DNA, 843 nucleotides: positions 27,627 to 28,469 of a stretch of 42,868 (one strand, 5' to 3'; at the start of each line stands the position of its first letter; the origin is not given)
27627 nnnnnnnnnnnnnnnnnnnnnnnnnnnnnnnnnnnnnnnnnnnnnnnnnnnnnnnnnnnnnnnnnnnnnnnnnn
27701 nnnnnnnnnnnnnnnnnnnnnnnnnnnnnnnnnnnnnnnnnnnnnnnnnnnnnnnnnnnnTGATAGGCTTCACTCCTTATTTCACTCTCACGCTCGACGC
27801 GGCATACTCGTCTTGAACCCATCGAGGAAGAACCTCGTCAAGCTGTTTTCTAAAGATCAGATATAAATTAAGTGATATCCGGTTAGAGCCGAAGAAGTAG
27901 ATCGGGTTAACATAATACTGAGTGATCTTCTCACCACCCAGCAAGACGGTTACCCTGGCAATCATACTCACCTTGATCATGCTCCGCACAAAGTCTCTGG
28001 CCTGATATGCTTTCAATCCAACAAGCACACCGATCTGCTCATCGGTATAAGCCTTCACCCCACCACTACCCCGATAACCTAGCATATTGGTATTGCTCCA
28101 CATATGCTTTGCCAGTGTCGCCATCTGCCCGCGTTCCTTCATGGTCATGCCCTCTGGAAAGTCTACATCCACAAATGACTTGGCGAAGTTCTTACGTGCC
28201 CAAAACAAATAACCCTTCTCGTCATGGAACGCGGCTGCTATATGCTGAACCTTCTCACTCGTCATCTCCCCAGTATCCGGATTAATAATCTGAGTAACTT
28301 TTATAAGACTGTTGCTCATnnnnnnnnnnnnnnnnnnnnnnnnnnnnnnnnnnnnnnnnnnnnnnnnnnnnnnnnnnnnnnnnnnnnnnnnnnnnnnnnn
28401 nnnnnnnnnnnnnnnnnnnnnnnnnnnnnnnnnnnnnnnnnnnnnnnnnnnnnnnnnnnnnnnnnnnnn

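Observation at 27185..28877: A 1.7-kb island is wedged between the small and large terminase genes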

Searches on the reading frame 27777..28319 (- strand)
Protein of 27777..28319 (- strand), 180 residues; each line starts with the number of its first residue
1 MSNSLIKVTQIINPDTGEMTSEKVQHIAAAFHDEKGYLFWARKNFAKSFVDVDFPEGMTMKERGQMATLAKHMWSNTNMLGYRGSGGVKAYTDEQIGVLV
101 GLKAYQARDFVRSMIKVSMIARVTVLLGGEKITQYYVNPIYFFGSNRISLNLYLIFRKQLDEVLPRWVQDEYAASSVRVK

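Call 3: search_protein_families(library=pfam, proteins=[window:27777-28319:-], max_evalue=1)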
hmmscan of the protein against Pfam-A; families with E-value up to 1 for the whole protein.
window:27777-28319:- (180 aa): 2 families
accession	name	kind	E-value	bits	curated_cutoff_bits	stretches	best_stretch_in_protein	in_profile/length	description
PF04703.18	FaeA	-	0.011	16.4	20.7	1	96-125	21-50/62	FaeA-like protein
PF06113.17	BRE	-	0.031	13.6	25.8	1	62-164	118-216/320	Brain and reproductive organ-expressed protein (BRE)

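Call 4: search_protein_families(library=phrogs, proteins=[window:27777-28319:-], max_evalue=0.1)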
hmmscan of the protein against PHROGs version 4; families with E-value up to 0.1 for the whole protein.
window:27777-28319:- (180 aa): 2 families
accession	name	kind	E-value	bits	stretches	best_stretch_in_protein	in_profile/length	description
phrog_31110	-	unknown function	3.3e-25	89.9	1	6-173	2-160/170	-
phrog_25905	-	unknown function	0.051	14.8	1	89-172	20-97/139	-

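Call 13: search_dna_similar(query=window:27777-28319:-, collection=phages, mode=protein, max_rows=30, max_evalue=0.01)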
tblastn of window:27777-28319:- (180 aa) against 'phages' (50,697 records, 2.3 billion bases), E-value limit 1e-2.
No match.

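Call 26: search_protein_families(library=ncbifam, proteins=[window:27777-28319:-], max_evalue=0.5)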
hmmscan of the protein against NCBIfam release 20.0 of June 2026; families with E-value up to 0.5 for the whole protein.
window:27777-28319:- (180 aa): 0 families

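Call 27: find_homologous_proteins(query=window:27777-28319:-, max_evalue=0.001)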
Query window:27777-28319:- (180 aa): 133 proteins with E <= 0.001 among 187 candidates; the best 120 are listed.
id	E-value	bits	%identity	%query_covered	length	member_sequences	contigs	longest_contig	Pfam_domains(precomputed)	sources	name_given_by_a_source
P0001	8.7e-109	378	94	100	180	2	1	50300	-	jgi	-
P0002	1.2e-100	352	88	100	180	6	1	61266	-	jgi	-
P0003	6.9e-96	336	83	100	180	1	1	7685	-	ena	-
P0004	1.7e-95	335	82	100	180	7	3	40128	-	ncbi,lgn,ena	-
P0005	6.5e-94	330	82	98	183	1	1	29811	-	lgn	-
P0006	1.6e-93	329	80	100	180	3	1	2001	-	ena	-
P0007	8.7e-87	307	78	99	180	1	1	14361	PF04703.19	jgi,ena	-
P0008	4.0e-82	292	76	96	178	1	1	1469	-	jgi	jgi:hypothetical protein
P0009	7.9e-82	291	72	96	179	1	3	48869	-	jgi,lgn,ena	-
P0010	9.8e-82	290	74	96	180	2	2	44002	-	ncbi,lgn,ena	-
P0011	1.0e-81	290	74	96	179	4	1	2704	-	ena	-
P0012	2.2e-81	289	74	97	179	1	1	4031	-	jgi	jgi:hypothetical protein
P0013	2.8e-81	289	73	96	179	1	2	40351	-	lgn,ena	-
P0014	7.9e-81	287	72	97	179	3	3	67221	-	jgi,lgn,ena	-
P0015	1.6e-80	286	74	97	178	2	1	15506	-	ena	-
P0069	1.1e-55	206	54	97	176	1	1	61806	-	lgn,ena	-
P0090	6.8e-53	197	49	97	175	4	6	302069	-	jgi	jgi:hypothetical protein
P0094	1.4e-52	196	50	97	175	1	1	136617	-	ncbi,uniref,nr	ncbi:hypothetical protein [Pelosinus baikalensis]|uniref:Uncharacterized protein n=1 Tax=Pelosinus b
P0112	7.4e-46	174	47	96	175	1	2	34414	-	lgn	-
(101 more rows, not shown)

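Call 28: find_encoding_contigs(protein=P0094, flank=5000, max_places=2)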
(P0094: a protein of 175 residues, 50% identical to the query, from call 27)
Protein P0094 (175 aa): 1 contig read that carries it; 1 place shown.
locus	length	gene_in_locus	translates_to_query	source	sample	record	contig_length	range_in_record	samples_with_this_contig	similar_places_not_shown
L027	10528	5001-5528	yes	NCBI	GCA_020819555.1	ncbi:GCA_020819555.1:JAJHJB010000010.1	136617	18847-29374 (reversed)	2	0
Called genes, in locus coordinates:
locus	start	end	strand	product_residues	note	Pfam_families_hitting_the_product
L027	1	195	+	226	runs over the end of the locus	-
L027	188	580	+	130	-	PF00436:SSB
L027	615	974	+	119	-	PF27459:YoqU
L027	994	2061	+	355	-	PF04245:NA37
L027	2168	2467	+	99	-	-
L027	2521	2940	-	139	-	PF00030:Crystall, PF03995:Inhibitor_I36 (weak)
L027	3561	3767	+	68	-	PF12728:HTH_17 (weak)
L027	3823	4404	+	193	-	-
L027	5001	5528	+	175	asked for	-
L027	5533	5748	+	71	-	-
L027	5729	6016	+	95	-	PF01844:HNH (weak)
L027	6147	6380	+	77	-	-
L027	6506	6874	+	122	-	PF05119:Terminase_4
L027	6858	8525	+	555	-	PF03354:TerL_ATPase, PF20441:TerL_nuclease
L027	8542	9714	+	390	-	PF04860:Phage_portal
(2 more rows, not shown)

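Call 29: find_encoding_contigs(protein=P0090, flank=5000, max_places=2)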
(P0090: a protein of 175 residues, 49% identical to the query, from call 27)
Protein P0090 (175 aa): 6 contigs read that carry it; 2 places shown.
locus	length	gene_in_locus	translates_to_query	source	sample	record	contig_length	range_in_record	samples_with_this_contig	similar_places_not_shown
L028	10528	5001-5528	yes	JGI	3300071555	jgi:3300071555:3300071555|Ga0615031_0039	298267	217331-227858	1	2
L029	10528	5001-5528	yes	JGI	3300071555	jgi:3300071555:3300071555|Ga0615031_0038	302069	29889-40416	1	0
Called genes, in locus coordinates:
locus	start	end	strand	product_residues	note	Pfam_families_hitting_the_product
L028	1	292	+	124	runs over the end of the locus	-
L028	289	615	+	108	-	PF13597:NRDD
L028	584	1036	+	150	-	-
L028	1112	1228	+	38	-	-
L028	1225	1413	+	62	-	-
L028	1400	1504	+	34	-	-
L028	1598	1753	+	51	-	-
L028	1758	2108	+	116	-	-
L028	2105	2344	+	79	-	-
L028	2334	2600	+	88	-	-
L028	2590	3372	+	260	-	-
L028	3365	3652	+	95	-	-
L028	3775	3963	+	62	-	PF07927:HicA_toxin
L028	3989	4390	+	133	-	PF15919:HicB_lk_antitox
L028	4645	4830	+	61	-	-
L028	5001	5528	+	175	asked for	-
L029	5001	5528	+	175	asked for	-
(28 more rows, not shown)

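Call 30: find_encoding_contigs(protein=P0069, flank=5000, max_places=2)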
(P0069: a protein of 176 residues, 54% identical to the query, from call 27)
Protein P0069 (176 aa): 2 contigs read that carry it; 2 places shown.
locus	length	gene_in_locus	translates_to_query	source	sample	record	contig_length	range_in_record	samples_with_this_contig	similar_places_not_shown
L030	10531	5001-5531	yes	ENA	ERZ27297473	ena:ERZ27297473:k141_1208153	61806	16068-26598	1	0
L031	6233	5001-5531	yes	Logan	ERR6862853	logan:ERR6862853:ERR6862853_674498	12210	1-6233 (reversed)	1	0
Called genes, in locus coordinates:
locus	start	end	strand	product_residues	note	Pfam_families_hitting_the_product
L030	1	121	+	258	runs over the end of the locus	PF01408:GFO_IDH_MocA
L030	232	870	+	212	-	PF13392:HNH_3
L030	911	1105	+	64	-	-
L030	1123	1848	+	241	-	PF01209:Ubie_methyltran, PF03848:TehB (weak), PF13489:Methyltransf_23, PF02353:CMAS (weak), PF13847:Methyltransf_31, PF08241:Methyltransf_11, PF08242:Methyltransf_12, PF13649:Methyltransf_25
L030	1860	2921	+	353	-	PF01041:DegT_DnrJ_EryC1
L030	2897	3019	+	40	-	-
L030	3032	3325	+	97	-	-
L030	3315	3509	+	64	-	-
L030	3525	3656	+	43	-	-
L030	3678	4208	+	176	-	-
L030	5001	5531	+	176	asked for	-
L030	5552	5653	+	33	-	-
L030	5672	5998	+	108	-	PF04327:Peptidase_Prp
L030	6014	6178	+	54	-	-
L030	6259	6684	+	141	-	-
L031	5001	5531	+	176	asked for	-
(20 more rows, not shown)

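Call 31: find_encoding_contigs(protein=P0112, flank=5000, max_places=2)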
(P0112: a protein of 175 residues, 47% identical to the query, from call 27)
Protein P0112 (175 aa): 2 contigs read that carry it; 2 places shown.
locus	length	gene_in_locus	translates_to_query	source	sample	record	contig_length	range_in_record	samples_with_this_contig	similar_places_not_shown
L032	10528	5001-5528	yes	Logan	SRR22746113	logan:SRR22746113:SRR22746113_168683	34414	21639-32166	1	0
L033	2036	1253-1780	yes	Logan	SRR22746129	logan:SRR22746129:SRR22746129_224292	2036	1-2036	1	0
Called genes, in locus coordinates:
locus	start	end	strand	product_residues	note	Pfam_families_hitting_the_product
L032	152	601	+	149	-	PF13392:HNH_3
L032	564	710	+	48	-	-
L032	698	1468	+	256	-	PF00149:Metallophos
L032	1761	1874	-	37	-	-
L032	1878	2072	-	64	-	-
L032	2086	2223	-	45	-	-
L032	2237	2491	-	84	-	-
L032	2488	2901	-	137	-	-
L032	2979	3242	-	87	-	-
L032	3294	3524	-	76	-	-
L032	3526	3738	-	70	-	-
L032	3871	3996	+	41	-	-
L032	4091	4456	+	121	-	PF16677:GP3_package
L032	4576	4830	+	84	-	-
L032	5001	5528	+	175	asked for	-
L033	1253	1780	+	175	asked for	-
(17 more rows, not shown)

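Call 36: search_solved_structures(query=A2, max_evalue=10)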
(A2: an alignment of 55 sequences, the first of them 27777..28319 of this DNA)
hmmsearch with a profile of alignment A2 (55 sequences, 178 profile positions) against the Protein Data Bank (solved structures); distinct sequences matched with E-value up to 10: 4.
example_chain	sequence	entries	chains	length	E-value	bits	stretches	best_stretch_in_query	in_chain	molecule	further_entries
2d1h_A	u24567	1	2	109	0.19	14.3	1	86-134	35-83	109aa long hypothetical transcriptional regulator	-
2cqk_A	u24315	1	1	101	0.82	12.3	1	139-173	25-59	C-Mpl binding protein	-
7dvr_A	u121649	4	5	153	0.94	12.1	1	86-132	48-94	HTH marR-type domain-containing protein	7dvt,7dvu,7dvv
7dvs_A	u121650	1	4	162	0.96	12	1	86-132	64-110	MarR family transcriptional regulator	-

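Call 43: find_related_loci(query=A3, collection=viral_contigs, flank=4000)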
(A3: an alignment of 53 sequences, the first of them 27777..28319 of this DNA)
Query A3 (180 aa) in viral_contigs; peptide patterns used: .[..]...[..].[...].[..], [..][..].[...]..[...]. (x = any residue, [..] = any of these).
227 stretches matched a pattern; 81 encode a relative of the query (tblastn E <= 1e-3); the best 80 are kept; 80 distinct loci.
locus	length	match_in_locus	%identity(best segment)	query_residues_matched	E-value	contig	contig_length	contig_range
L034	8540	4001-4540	94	1-180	8e-117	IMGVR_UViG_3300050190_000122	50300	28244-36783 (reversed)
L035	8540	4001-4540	88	1-180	6e-108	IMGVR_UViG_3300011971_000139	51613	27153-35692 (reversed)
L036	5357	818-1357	85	1-180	2e-105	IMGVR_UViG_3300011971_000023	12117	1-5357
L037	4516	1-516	86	9-180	3e-102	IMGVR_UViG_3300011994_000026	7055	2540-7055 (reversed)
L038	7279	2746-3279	83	1-178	2e-102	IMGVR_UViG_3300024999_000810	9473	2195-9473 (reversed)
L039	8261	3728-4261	78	1-178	1e-93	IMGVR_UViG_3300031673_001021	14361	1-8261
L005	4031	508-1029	74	1-174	2e-88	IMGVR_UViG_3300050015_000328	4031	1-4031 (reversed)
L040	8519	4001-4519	72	1-173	5e-88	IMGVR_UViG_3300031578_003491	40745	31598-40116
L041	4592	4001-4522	73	1-174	8e-88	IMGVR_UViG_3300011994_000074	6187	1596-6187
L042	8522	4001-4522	72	1-174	2e-87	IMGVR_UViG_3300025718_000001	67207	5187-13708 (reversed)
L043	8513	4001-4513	61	5-175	2e-71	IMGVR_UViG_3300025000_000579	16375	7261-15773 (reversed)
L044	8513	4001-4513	60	5-175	9e-71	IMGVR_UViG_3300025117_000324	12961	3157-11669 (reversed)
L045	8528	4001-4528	59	4-179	2e-70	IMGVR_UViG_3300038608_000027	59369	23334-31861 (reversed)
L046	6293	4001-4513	60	5-175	9e-71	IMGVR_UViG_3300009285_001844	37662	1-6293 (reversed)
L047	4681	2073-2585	60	5-175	9e-71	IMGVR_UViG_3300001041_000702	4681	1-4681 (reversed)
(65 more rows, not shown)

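Call 44: find_related_loci(query=A3, collection=genome_contigs, flank=4000)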
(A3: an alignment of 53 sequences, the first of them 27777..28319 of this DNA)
Query A3 (180 aa) in genome_contigs; peptide patterns used: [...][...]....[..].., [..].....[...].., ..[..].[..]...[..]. (x = any residue, [..] = any of these).
41 stretches matched a pattern; 7 encode a relative of the query (tblastn E <= 1e-3); 6 distinct loci.
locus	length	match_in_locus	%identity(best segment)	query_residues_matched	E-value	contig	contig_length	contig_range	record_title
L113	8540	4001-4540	82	1-180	3e-103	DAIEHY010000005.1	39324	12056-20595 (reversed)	MAG TPA_asm: Desulfosporosinus sp. isolate clean1016 NODE_5_length_39324_cov_4.804444, whole genome shotgun sequence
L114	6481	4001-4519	74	1-173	3e-89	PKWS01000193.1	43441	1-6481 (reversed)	MAG: Desulfosporosinus sp. isolate palsa_1189 73.20120500_P28.28_contig_598, whole genome shotgun sequence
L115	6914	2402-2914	58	5-176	9e-68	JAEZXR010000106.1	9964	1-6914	MAG: Bacillota bacterium isolate OH_PFB_209 k127_180100, whole genome shotgun sequence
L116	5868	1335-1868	48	1-174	4e-56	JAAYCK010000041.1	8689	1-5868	MAG: Syntrophomonadaceae bacterium isolate AS06rmzACSIP_426 196177_AS06, whole genome shotgun sequence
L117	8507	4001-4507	42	3-172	5e-44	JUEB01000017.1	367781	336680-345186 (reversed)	MAG: Peptococcaceae bacterium BICA1-7 BICA1a_1126667, whole genome shotgun sequence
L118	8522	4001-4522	50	5-178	4e-59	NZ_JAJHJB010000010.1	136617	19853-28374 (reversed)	Pelosinus baikalensis strain Bkl1 NODE_10_length_136617_cov_72.307838, whole genome shotgun sequence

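Call 51: predict_structure(alignment_id=A3)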
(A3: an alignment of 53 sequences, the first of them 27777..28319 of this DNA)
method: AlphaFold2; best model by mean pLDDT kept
length: 180 residues; sequences in the alignment: 53
mean_pLDDT: 82.7   pTM: 0.75
mean pLDDT of the five models: 82.7, 81.5, 80.8, 80.3, 79.5
residues with pLDDT >= 90: 82; 70-90: 61; 50-70: 30; < 50: 7
segments of 3 or more residues with pLDDT < 50: none
pLDDT, mean of each block of 10 residues (from residue 1): 64 86 65 64 57 92 96 88 88 97 95 97 92 94 80 90 81 63
secondary structure, 60 per line:
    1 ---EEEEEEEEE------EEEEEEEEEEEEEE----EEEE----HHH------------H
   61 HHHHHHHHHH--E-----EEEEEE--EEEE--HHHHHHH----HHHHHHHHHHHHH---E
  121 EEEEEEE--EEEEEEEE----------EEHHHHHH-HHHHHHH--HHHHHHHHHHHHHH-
elements in order: E4-12 E19-32 E37-40 H60-70 E79-84 E87-90 H93-99 H104-116 E120-127 E130-137 H150-155 H157-163 H166-179

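Call 57: fold_search(model_id=the predicted structure, library=pdb)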
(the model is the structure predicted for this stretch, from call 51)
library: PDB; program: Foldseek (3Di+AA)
matches with E <= 10: 1403; with E <= 0.001: 0
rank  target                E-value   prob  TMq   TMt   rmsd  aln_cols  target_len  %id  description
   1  4lll_M                6.6e-03  0.99  0.32  0.44  12.7       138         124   11  Crystal structure of S. aureus MepR-DNA complex (released 2014-05-14)
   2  8cll_A                7.9e-03  0.99  0.28  0.17  18.0       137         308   13  Structural insights into human TFIIIC promoter recognition (released 2023-06-21)
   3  2nnn_A                1.1e-02  0.99  0.33  0.42  13.3       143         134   17  Crystal structure of probable transcriptional regulator from Pseudomonas aeruginosa (released 2006-11-21)
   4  4yif_B                1.4e-02  0.99  0.33  0.40  11.4       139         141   12  Crystal structure of Rv0880 (released 2015-06-10)
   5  3w6j_E                1.4e-02  0.97  0.27  0.30  15.8       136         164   10  Crystal structure of ScpAB core complex (released 2013-04-24)
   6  4l9t_A                1.6e-02  0.99  0.33  0.41  12.8       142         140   10  Crystal structure of MepR F27L mutant from multidrug resistant S. aureus clinical isolate (released 2013-09-11)
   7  4ld5_A                1.7e-02  0.91  0.28  0.35  11.5       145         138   10  Crystal structure of MepR Q18P mutant from multidrug resistant S. aureus clinical isolate (released 2013-09-11)
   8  7dvs_A                1.9e-02  0.96  0.31  0.38  14.9       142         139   15  Crystal structure of Apo (heme-free) PefR (released 2021-09-29)
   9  4l9t_B                2.1e-02  0.98  0.33  0.42  12.8       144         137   10  Crystal structure of MepR F27L mutant from multidrug resistant S. aureus clinical isolate (released 2013-09-11)
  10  6tey_MODEL_1_A        2.3e-02  1.00  0.32  0.63   3.5        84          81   13  Solution Structure of the DNA-binding TubR fragment from Clostridium Botulinum (released 2020-11-18)
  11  2nyx_A                2.4e-02  0.97  0.32  0.38  11.8       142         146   11  Crystal structure of RV1404 from Mycobacterium tuberculosis (released 2006-12-05)
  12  5fb2_A                2.5e-02  0.97  0.33  0.42  12.7       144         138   10  S. aureus MepR F27L Mutant bound to oligodeoxyribonucleotide (released 2016-12-14)
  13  4yif_C                2.5e-02  0.96  0.31  0.39  10.8       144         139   10  Crystal structure of Rv0880 (released 2015-06-10)
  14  2nnn_C                2.7e-02  0.96  0.31  0.41  12.9       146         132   14  Crystal structure of probable transcriptional regulator from Pseudomonas aeruginosa (released 2006-11-21)
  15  3i54_C                2.7e-02  0.60  0.23  0.20  17.3       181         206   14  Crystal structure of MtbCRP in complex with cAMP (released 2009-09-08)
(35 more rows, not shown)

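Call 60: search_protein_families(library=pfam, alignment_id=A5, max_evalue=0.00001)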
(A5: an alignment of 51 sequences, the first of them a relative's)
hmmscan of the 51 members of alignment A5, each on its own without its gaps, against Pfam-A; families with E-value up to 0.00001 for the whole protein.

A. member 1, L034:5381-7144:+ (588 aa): 0 families

B. families by the number of members that match (of 51 scanned): 10 families
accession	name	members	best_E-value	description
PF03237.21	Terminase_6N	14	3.7e-18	Terminase large subunit, T4likevirus-type, N-terminal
PF04466.19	Terminase_3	9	6.2e-54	Phage terminase large subunit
PF17289.8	Terminase_6C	7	3.9e-20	Terminase RNaseH-like domain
PF17288.8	Terminase_3C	1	3.8e-19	Terminase RNAseH like domain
PF03354.21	TerL_ATPase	1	3.7e-18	Terminase large subunit, ATPase domain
PF05876.18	GpA_ATPase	1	2.3e-17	Phage terminase large subunit gpA, ATPase domain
PF05869.16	Dam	1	6.3e-15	DNA N-6-adenine-methyltransferase (Dam)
PF20441.4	TerL_nuclease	1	1.4e-13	Terminase large subunit, endonuclease domain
PF05183.17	RdRP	1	1.3e-09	RNA dependent RNA polymerase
PF07261.16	DnaB_2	1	5.5e-06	Replication initiation and membrane attachment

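Call 61: search_protein_families(library=phrogs, alignment_id=A5, max_evalue=1e-8)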
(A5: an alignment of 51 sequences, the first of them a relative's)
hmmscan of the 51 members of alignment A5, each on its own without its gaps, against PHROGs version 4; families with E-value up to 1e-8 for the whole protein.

A. member 1, L034:5381-7144:+ (588 aa): 4 families
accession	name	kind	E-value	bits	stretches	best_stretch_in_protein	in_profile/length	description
phrog_38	-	head and packaging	1.4e-77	263.1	1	8-564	211-699/760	terminase large subunit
phrog_14112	-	unknown function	4e-65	220.7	1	16-258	2-246/247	-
phrog_11978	-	unknown function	3.7e-64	216.8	1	412-585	1-178/180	-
phrog_13328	-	unknown function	1.5e-24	87.1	1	327-397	2-72/72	-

B. families by the number of members that match (of 51 scanned): 35 families (the first 25 are shown)
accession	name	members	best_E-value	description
phrog_2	-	26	1.5e-51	terminase large subunit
phrog_38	-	20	8.3e-132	terminase large subunit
phrog_979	-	14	1.6e-45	terminase large subunit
phrog_11978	-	13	1.7e-69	-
phrog_14112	-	13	4e-65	-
phrog_5573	-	13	5.5e-58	terminase large subunit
phrog_13328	-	12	1.5e-24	-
phrog_38407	-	10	1.3e-39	-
phrog_24361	-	10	2.5e-24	terminase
phrog_3717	-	8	5.3e-69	terminase large subunit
phrog_5902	-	8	1.5e-68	-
phrog_4758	-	8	1.5e-63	terminase large subunit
phrog_30251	-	7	5.8e-32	terminase large subunit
phrog_22023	-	7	5.2e-16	-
phrog_8711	-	6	1.3e-19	terminase large subunit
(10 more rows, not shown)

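Call 71: search_protein_families(library=phrogs, alignment_id=A7, max_evalue=0.00001)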
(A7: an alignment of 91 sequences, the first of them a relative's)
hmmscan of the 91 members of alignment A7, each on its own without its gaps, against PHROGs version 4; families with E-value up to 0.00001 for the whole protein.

A. member 1, L034:2120-2638:+ (173 aa): 2 families
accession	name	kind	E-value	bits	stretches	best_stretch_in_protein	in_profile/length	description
phrog_1190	-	transcription regulation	1.7e-34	120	1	1-156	1-161/167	RNA polymerase sigma factor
phrog_1740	-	transcription regulation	2.9e-08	33.7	1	79-161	144-223/567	RNA polymerase sigma factor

B. families by the number of members that match (of 91 scanned): 81 families (the first 25 are shown)
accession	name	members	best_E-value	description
phrog_309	-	15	1.1e-59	terminase small subunit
phrog_23444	-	10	2.1e-12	terminase small subunit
phrog_28310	-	7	5e-17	-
phrog_606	-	3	1.3e-20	terminase small subunit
phrog_36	-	3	8.7e-19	transcriptional regulator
phrog_67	-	2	2.7e-71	DNA methyltransferase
phrog_3008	-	2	1.6e-37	DNA methyltransferase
phrog_1190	-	2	3.7e-37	RNA polymerase sigma factor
phrog_6025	-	2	6.4e-28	DNA methyltransferase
phrog_24579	-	2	6e-25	terminase small subunit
phrog_498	-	2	2.9e-24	DNA methyltransferase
phrog_18293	-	2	1.4e-15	methyltransferase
phrog_119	-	2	3.8e-14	HNH endonuclease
phrog_23148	-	2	6.4e-14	-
phrog_1271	-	2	1.2e-11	HNH endonuclease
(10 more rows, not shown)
